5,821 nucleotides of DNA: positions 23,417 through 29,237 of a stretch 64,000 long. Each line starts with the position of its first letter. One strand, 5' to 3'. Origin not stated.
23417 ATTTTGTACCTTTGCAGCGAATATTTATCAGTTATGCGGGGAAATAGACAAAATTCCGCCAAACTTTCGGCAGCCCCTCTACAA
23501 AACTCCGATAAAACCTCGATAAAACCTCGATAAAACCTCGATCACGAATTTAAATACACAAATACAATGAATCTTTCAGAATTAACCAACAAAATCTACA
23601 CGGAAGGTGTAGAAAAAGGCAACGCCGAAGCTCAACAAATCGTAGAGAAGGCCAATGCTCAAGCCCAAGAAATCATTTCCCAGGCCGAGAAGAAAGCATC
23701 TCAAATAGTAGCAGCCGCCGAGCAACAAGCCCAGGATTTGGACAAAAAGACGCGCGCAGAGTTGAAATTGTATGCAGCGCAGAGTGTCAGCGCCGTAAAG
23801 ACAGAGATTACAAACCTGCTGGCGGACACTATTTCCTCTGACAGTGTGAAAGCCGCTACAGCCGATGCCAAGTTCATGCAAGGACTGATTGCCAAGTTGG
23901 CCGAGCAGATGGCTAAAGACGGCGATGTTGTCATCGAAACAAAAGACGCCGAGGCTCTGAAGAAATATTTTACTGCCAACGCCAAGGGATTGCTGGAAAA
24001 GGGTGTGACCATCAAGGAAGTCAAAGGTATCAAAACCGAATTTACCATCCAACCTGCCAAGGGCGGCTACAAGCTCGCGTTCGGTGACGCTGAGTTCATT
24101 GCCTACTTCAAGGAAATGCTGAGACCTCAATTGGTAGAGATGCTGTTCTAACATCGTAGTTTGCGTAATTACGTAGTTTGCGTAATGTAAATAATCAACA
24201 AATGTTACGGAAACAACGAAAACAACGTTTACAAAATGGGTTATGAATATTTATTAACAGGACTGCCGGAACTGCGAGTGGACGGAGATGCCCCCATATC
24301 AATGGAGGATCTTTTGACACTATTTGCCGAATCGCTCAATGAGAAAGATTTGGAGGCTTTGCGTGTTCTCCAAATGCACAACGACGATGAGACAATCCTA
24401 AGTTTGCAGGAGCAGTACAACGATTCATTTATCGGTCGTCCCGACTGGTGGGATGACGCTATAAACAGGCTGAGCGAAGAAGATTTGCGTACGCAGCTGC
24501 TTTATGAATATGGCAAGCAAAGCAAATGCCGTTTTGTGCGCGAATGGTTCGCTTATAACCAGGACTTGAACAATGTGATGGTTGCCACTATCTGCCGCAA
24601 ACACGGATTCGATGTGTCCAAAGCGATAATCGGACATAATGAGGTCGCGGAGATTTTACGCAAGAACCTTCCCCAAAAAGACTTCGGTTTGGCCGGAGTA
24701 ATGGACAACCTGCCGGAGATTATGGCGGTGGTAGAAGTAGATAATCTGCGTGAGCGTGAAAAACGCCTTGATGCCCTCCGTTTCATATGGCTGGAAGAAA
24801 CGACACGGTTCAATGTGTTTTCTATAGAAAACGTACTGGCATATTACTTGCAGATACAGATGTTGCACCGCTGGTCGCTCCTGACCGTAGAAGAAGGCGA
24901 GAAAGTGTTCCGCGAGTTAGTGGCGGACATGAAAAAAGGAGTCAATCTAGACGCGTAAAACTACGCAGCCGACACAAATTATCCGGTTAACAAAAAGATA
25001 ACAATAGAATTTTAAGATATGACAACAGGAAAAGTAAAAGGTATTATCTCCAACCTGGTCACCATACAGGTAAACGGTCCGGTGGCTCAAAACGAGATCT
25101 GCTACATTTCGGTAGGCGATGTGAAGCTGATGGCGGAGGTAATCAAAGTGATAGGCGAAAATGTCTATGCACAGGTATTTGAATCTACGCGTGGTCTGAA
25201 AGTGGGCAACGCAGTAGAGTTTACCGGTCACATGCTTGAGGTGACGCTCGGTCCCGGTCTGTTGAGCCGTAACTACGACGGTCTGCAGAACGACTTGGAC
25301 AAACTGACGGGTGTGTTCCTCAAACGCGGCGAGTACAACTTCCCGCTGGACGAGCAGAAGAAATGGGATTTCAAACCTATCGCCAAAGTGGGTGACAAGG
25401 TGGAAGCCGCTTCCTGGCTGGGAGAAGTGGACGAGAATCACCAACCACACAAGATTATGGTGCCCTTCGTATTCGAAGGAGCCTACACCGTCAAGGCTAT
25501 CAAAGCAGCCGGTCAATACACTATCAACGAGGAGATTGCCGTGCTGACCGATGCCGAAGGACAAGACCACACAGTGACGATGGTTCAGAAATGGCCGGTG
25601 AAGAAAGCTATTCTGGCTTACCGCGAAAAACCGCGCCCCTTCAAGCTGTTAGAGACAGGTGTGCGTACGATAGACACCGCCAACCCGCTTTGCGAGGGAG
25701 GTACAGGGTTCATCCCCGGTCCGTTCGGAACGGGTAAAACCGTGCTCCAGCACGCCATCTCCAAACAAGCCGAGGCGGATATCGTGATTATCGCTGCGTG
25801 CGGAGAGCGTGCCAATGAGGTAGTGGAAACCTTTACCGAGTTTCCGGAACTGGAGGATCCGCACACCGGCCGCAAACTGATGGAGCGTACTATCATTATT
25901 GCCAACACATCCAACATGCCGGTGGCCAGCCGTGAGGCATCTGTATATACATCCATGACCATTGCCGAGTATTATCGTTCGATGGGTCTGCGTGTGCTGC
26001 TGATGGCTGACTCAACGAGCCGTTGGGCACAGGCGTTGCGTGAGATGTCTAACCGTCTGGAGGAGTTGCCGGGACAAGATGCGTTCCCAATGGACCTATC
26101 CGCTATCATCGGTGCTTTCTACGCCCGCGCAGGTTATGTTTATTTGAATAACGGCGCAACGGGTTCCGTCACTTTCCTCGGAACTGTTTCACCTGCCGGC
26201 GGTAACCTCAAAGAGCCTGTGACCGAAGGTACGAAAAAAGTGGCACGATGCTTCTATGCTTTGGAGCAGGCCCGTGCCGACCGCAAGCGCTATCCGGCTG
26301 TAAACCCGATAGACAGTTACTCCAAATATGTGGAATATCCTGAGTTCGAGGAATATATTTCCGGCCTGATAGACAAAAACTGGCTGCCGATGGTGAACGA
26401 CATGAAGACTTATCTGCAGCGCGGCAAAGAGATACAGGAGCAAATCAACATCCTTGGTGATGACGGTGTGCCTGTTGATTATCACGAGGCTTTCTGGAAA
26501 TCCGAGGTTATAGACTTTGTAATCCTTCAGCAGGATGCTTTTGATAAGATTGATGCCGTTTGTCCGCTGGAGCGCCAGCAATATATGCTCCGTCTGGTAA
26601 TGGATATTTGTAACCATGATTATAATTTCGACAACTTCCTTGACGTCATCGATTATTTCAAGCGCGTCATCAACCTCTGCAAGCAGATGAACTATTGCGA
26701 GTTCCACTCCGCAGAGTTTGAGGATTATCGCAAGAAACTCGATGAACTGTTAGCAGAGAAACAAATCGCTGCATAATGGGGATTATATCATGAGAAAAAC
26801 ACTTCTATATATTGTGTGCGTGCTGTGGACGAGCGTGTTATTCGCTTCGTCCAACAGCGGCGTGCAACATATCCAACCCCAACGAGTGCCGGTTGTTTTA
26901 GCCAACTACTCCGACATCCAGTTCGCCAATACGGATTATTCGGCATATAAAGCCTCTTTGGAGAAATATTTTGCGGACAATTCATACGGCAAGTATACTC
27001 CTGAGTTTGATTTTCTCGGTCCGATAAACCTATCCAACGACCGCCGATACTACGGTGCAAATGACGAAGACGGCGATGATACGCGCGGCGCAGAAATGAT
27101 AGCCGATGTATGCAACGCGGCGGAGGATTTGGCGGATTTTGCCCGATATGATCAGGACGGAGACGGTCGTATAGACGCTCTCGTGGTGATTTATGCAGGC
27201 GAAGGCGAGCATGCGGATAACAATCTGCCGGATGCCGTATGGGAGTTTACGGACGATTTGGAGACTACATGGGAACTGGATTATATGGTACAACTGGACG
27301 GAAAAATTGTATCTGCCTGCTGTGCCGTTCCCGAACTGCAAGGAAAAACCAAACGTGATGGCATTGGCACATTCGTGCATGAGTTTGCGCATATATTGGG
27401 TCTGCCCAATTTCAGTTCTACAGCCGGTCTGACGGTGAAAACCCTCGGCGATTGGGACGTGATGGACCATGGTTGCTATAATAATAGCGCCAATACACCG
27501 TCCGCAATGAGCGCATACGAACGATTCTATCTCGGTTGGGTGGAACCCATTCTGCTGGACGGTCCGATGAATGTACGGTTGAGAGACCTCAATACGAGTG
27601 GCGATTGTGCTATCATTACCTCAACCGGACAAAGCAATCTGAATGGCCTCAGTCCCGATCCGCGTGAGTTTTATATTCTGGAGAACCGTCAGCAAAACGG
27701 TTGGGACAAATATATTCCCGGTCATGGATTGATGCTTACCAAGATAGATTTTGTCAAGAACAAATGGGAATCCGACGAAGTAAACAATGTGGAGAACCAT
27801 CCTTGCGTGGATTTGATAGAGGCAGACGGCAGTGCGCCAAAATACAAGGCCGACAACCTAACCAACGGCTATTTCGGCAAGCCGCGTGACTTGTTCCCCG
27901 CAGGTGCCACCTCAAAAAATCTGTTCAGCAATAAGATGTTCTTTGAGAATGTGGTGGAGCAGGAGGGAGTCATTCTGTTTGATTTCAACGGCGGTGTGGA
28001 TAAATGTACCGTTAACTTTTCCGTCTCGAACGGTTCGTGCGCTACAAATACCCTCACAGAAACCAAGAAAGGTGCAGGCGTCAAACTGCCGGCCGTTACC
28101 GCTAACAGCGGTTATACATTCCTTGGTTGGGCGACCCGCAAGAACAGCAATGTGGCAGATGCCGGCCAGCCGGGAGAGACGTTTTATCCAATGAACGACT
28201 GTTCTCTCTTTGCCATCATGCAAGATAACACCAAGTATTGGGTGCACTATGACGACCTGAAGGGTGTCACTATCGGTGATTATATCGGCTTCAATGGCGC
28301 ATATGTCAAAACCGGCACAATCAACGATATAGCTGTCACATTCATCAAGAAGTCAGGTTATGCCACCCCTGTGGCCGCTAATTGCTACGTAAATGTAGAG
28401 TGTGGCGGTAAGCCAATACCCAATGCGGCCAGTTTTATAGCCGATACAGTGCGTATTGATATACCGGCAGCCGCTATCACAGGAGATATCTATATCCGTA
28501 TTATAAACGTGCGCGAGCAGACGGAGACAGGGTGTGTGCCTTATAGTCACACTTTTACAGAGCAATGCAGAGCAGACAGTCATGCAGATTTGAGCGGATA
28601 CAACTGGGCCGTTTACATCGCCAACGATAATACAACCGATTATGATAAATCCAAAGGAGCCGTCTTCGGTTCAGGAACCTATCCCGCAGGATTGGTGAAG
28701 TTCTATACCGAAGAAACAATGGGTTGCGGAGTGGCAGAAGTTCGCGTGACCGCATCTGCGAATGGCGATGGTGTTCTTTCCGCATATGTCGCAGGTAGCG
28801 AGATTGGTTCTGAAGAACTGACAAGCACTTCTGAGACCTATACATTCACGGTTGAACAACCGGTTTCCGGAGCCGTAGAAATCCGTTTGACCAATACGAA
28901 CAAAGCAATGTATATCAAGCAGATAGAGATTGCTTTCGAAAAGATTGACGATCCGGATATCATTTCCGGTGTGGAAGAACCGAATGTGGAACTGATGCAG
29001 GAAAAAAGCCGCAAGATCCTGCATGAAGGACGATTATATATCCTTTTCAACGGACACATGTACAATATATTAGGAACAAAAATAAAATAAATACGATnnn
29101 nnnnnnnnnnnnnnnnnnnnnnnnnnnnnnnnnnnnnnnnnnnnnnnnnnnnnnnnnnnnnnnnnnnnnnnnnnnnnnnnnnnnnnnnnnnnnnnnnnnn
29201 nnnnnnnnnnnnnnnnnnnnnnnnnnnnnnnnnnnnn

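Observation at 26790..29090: Secreted M6-type metalloprotease gene wedged between the V-ATPase A and B subunit genes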

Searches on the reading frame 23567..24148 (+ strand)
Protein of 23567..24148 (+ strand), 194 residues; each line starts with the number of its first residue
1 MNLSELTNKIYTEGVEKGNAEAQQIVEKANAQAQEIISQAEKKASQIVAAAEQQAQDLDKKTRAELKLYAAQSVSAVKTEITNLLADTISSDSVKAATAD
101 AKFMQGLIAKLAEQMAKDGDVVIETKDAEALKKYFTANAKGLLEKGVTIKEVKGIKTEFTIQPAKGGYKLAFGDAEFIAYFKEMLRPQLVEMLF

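Call 3: search_protein_families(library=pfam, proteins=[window:23567-24148:+], max_evalue=0.01)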
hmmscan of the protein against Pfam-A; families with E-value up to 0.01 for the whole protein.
window:23567-24148:+ (194 aa): 2 families
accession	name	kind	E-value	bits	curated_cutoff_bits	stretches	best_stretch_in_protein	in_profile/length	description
PF01991.23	vATP-synt_E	-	0.00021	21.2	24.2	1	17-167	5-163/199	ATP synthase (E/31 kDa) subunit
PF16999.10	V-ATPase_G_2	-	0.0058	17.7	28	1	13-88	19-94/104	Vacuolar (H+)-ATPase G subunit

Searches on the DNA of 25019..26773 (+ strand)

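Call 57: search_rna_families(sources=[L005], threshold=gathering)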
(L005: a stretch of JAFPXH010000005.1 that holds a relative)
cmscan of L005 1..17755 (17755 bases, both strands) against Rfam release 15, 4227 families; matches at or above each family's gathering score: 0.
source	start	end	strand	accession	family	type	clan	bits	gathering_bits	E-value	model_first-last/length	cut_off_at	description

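Call 78: search_rna_families(source=L005, start=12030, end=12215, threshold=evalue, max_evalue=5)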
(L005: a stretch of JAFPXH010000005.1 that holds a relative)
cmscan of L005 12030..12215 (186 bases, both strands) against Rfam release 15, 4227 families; matches with E-value up to 5: 0.
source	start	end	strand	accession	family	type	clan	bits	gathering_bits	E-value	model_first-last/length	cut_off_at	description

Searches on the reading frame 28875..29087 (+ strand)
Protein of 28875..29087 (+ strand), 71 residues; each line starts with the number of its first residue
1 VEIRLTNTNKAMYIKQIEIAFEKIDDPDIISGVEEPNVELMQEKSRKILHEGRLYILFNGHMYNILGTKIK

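Call 24: search_protein_families(library=ncbifam, proteins=[window:28875-29087:+], max_evalue=10)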
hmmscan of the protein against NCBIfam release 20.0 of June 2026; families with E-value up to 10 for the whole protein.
seq(71 aa): 0 families
